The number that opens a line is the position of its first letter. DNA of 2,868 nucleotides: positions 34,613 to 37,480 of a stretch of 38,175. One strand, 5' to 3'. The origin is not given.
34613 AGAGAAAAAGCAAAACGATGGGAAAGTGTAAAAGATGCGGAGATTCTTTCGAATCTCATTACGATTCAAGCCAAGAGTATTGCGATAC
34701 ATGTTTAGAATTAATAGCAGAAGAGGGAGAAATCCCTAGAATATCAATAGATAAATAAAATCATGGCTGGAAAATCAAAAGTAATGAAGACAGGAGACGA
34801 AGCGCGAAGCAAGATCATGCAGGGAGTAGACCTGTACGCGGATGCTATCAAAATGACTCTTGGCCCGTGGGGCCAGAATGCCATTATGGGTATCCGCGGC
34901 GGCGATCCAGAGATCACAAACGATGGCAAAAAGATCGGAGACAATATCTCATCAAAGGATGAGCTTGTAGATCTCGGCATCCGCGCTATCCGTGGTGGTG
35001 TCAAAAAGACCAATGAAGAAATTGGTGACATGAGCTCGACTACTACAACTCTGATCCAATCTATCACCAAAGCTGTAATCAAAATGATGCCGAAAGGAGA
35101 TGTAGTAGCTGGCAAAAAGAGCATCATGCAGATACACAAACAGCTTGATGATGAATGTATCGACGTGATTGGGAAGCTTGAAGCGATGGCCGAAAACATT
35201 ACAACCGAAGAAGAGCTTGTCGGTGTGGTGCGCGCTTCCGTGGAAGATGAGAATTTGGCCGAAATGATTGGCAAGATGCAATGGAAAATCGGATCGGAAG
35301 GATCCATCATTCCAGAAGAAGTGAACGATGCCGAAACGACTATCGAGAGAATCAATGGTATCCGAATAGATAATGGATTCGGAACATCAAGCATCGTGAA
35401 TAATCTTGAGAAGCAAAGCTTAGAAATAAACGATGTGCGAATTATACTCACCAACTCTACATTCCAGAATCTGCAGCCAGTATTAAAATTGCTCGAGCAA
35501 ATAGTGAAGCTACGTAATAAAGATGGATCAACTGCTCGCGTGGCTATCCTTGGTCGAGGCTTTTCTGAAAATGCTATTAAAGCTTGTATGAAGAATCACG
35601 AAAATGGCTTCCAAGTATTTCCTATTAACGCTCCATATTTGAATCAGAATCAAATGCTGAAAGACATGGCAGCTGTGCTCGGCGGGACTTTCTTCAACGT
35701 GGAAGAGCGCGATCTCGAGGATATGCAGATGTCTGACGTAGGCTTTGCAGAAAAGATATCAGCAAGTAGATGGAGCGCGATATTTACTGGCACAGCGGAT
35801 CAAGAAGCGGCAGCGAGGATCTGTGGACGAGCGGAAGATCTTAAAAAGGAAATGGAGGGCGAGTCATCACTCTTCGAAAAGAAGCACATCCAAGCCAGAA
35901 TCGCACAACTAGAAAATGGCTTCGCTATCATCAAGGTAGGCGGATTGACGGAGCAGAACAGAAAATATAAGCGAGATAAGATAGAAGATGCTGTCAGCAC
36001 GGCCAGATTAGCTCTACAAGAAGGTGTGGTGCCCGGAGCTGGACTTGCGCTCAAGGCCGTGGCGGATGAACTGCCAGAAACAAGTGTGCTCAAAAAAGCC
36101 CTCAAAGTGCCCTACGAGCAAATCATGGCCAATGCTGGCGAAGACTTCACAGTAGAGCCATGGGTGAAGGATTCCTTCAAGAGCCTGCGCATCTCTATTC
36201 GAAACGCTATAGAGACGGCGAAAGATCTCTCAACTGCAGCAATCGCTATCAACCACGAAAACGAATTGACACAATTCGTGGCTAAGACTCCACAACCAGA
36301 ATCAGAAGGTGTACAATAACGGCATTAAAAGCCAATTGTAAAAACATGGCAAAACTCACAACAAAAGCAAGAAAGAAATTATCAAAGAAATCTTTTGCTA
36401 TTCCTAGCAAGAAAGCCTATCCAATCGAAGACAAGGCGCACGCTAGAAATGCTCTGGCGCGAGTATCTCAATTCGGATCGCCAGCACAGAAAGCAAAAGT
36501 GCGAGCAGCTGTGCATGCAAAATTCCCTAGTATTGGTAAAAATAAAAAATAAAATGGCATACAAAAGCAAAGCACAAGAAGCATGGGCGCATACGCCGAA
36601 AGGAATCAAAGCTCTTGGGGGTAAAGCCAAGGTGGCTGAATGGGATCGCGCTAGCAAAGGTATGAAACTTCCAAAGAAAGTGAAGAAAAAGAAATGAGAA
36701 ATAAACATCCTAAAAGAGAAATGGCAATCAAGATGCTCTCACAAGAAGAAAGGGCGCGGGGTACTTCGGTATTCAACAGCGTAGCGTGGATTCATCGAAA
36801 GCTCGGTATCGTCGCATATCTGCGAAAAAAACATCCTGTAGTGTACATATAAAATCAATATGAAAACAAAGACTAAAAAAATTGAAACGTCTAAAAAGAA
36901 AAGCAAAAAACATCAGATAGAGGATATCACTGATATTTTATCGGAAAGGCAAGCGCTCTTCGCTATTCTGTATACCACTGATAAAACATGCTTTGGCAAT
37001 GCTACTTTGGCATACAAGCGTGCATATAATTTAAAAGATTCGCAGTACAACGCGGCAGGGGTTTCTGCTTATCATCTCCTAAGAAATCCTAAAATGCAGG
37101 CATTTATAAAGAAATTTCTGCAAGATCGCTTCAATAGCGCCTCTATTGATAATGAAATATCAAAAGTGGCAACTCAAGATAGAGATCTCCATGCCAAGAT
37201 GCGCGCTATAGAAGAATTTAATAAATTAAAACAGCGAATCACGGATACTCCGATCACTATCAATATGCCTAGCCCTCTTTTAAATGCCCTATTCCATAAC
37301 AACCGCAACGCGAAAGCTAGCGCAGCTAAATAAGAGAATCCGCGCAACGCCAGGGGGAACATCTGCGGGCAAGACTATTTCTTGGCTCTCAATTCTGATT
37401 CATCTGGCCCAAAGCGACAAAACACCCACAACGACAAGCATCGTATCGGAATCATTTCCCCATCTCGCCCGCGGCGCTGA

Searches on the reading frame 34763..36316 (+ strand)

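Call 15: search_protein_families(library=pfam, proteins=[window:34763-36316:+], max_evalue=0.01)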
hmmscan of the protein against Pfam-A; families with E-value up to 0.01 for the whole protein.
window:34763-36316:+ (518 aa): 2 families
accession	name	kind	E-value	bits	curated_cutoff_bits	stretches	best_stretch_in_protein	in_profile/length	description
PF00118.29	Cpn60_TCP1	-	6.4e-17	61.8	34.3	1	26-441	2-390/490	TCP-1/cpn60 chaperonin family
PF03026.21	CM1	-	0.0014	18.4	27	1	62-200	51-188/235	Influenza C virus M1 protein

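Call 16: search_protein_families(library=phrogs, proteins=[window:34763-36316:+], max_evalue=0.001)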
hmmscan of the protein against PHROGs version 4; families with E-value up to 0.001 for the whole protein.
window:34763-36316:+ (518 aa): 1 family
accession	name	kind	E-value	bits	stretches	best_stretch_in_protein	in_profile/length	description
phrog_5725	-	other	2.8e-70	238.4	1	7-468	6-474/540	chaperonin groEL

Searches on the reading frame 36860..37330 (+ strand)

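Call 15: search_protein_families(library=pfam, proteins=[window:36860-37330:+], max_evalue=0.01)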
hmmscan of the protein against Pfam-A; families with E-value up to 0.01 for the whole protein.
window:36860-37330:+ (157 aa): 1 family
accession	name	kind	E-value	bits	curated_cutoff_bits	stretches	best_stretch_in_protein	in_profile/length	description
PF03592.21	Terminase_2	-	1.8e-05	25.8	26.1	1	27-98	1-64/141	Terminase small subunit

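Call 16: search_protein_families(library=phrogs, proteins=[window:36860-37330:+], max_evalue=0.001)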
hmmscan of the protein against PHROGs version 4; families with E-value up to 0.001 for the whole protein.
window:36860-37330:+ (157 aa): 2 families
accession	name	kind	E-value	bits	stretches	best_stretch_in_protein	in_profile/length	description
phrog_51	-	head and packaging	1.9e-11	45.2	1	2-96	61-151/261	terminase small subunit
phrog_2606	-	head and packaging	1.2e-10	42.2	1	4-98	64-153/310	terminase small subunit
